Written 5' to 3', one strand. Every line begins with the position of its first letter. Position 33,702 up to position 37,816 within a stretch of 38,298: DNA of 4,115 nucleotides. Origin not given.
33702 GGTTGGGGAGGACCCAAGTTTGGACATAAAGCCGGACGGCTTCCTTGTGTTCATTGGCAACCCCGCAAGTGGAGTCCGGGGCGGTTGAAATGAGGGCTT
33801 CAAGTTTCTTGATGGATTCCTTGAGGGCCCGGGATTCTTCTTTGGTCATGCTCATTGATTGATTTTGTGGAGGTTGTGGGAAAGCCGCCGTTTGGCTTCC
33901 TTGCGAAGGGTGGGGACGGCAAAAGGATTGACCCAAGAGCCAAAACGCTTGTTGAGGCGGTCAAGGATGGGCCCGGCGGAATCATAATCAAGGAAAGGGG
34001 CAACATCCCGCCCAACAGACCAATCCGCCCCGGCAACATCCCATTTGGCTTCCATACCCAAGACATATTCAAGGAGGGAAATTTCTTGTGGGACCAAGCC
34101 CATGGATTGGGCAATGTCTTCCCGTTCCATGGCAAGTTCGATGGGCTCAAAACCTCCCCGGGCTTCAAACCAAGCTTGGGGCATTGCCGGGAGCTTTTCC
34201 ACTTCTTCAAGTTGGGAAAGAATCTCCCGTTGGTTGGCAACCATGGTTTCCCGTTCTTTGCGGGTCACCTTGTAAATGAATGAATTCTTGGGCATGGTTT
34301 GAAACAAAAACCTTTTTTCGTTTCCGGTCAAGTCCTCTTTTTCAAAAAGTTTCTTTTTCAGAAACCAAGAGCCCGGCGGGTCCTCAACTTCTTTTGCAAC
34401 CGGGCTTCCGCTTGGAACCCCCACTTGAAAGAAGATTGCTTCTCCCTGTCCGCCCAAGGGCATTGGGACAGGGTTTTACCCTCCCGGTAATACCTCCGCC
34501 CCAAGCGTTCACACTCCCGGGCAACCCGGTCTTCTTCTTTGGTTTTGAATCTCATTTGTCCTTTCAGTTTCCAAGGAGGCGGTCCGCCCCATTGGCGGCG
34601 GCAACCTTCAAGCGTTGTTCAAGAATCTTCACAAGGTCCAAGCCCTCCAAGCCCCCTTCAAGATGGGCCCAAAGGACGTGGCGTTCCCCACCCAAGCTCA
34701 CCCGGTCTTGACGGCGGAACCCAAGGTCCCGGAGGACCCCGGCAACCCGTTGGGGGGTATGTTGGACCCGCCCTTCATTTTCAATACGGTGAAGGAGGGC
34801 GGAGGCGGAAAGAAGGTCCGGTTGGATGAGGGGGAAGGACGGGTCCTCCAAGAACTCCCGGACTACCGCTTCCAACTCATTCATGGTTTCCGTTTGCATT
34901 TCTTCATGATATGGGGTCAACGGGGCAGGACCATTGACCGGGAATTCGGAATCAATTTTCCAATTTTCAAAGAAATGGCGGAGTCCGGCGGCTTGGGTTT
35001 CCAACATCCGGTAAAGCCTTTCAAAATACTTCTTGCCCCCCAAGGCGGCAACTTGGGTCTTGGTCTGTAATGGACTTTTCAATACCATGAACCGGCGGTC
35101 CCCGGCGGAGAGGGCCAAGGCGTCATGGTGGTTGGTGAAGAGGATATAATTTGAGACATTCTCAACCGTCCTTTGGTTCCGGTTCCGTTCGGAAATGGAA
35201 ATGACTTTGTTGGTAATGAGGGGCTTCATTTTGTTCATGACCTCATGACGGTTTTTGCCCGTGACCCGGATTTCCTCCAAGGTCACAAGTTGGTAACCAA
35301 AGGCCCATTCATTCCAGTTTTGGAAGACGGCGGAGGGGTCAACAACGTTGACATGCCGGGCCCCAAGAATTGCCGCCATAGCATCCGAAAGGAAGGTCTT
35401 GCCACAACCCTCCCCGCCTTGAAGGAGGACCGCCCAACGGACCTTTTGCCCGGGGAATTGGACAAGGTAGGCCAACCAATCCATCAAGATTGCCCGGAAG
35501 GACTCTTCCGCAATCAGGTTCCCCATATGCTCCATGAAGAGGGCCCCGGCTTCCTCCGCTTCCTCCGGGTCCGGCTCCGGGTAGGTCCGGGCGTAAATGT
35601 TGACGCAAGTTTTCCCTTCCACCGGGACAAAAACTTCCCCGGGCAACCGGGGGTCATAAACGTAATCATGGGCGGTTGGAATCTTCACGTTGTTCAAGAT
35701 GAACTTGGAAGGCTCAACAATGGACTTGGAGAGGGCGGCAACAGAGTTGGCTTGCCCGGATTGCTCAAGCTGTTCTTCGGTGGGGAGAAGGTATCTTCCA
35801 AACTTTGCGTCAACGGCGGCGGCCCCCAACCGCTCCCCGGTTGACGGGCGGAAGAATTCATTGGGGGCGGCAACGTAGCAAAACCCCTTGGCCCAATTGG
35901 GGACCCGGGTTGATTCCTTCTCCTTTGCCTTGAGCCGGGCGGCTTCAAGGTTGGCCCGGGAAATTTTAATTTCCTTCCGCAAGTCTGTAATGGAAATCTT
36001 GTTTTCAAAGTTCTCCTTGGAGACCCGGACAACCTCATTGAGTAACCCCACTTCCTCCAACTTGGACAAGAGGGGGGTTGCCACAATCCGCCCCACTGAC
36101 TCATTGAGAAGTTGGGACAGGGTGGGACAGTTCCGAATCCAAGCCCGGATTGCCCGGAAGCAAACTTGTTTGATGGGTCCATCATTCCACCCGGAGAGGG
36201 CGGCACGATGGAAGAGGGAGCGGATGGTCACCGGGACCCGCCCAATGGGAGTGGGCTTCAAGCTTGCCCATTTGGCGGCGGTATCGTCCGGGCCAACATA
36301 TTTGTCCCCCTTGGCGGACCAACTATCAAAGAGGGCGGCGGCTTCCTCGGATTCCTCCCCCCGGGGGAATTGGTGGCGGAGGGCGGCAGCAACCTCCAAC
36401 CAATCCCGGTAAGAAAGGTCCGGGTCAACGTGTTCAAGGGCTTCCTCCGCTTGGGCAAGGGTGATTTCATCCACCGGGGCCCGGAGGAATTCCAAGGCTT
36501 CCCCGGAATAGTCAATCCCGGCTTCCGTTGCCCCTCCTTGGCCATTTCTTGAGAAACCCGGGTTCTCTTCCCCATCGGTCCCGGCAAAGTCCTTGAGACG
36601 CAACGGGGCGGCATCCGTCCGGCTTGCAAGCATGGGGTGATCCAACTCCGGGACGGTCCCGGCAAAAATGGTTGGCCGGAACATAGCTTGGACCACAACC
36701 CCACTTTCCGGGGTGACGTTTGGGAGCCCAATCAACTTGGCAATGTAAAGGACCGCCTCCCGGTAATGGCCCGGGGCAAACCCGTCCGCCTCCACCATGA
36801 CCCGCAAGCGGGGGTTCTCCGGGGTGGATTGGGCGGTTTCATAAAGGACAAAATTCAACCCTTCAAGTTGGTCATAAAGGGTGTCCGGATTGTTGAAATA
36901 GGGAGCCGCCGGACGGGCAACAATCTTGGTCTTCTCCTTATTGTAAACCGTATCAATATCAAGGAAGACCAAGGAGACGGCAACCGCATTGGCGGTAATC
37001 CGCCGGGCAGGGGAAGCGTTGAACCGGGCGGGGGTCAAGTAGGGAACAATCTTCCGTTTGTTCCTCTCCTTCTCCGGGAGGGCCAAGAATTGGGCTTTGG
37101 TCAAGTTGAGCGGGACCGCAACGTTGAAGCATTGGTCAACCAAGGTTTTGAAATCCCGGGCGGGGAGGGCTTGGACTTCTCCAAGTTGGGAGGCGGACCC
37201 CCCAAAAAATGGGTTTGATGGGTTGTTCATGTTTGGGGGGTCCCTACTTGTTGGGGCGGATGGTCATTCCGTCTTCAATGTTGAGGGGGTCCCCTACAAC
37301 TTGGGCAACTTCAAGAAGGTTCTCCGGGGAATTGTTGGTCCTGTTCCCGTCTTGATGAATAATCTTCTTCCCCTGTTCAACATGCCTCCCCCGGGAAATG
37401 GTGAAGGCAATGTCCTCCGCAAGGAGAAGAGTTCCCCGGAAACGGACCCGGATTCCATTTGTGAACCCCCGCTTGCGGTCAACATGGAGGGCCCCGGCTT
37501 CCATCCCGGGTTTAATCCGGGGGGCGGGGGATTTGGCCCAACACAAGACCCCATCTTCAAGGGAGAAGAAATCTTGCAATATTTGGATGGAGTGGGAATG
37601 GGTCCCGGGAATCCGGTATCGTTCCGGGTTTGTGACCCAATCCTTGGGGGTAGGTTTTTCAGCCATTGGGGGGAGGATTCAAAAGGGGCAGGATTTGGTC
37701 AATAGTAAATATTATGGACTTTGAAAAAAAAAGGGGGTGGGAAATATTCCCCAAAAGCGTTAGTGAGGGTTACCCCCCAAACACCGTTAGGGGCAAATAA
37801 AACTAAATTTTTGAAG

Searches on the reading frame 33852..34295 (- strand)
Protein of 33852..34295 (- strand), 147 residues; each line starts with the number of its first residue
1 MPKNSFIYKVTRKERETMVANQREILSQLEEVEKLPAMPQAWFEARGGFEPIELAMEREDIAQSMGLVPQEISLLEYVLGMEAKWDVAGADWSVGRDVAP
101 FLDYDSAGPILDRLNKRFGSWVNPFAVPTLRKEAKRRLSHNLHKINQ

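Call 11: search_protein_families(library=phrogs, proteins=[window:33852-34295:-], max_evalue=0.001)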
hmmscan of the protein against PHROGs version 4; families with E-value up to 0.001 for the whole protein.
window:33852-34295:- (147 aa): 0 families

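Call 24: search_protein_families(library=pfam, proteins=[window:33852-34295:-], max_evalue=0.01)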
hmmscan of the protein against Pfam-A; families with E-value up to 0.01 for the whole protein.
window:33852-34295:- (147 aa): 0 families

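Call 68: search_solved_structures(query=window:33852-34295:-, max_evalue=5)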
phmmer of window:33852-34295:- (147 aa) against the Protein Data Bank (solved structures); distinct sequences matched with E-value up to 5: 0.

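Call 70: search_protein_families(library=ncbifam, proteins=[window:33852-34295:-], max_evalue=0.1)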
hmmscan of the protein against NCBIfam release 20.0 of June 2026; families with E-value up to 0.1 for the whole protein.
window:33852-34295:- (147 aa): 0 families

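Call 100: find_encoding_contigs(protein=window:33852-34295:-, flank=3000, max_places=2)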
Protein window:33852-34295:- (147 aa): no gene with exactly this product is on record in the collection.

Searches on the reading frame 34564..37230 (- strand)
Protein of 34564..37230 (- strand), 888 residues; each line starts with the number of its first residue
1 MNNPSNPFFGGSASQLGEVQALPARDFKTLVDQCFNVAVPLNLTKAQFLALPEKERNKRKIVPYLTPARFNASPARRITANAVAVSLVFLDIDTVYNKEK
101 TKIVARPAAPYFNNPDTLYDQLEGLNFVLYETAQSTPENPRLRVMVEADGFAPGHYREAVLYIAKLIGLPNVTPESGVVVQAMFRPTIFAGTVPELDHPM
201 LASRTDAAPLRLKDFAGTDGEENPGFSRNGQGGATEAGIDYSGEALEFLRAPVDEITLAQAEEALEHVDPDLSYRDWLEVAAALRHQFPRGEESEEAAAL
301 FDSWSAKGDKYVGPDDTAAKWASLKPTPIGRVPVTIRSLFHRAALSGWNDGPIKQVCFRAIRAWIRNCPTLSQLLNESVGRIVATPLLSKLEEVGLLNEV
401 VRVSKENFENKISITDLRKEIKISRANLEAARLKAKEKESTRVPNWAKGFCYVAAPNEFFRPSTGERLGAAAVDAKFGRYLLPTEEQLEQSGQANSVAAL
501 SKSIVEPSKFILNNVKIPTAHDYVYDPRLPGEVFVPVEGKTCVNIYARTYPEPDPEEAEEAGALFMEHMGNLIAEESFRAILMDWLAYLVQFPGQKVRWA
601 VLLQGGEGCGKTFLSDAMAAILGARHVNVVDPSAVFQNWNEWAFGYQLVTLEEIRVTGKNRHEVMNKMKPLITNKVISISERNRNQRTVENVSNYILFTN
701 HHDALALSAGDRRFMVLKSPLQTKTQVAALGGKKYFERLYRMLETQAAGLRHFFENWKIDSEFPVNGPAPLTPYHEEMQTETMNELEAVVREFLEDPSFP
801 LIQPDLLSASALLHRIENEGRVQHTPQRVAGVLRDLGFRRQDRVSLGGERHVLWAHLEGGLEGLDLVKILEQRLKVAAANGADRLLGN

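Call 11: search_protein_families(library=phrogs, proteins=[window:34564-37230:-], max_evalue=0.001)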
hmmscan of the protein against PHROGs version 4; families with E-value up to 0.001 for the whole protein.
window:34564-37230:- (888 aa): 8 families
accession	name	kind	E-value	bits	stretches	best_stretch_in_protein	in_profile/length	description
phrog_9765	-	DNA, RNA and nucleotide metabolism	3.8e-44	151.9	2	509-820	537-855/939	DNA primase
phrog_1156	-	DNA, RNA and nucleotide metabolism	5.7e-44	151.9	1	242-848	211-814/855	DNA primase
phrog_1829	-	DNA, RNA and nucleotide metabolism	2.3e-18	66.7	1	564-726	470-633/772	DNA primase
phrog_24712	-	unknown function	1e-12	47.8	1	576-722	451-596/801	-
phrog_256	-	DNA, RNA and nucleotide metabolism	2e-07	30.9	1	30-174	29-155/798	DNA helicase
phrog_2249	-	DNA, RNA and nucleotide metabolism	1.3e-05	25.1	1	570-720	498-645/802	DNA primase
phrog_2597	-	DNA, RNA and nucleotide metabolism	0.00038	20.1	1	262-350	8-88/747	DNA primase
phrog_4762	-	unknown function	0.00079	18.5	0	581-718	488-625/822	-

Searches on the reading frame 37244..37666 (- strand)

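Call 24: search_protein_families(library=pfam, proteins=[window:37244-37666:-], max_evalue=0.01)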
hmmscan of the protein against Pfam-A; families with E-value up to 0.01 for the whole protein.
window:37244-37666:- (140 aa): 1 family
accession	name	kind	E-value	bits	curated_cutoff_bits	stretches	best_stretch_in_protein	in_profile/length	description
PF13392.12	HNH_3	-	9.6e-08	32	24.8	1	86-120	6-39/46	HNH endonuclease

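Call 56: search_protein_families(library=phrogs, proteins=[window:37244-37666:-], max_evalue=0.01)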
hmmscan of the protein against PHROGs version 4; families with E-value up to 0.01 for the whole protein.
window:37244-37666:- (140 aa): 3 families
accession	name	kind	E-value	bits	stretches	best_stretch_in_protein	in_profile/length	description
phrog_99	-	DNA, RNA and nucleotide metabolism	5.3e-08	33.9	1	26-120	110-196/383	HNH endonuclease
phrog_15471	-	DNA, RNA and nucleotide metabolism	0.002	19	1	90-118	41-69/183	HNH endonuclease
phrog_20891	-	DNA, RNA and nucleotide metabolism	0.008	16.8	0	93-117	166-190/219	HNH endonuclease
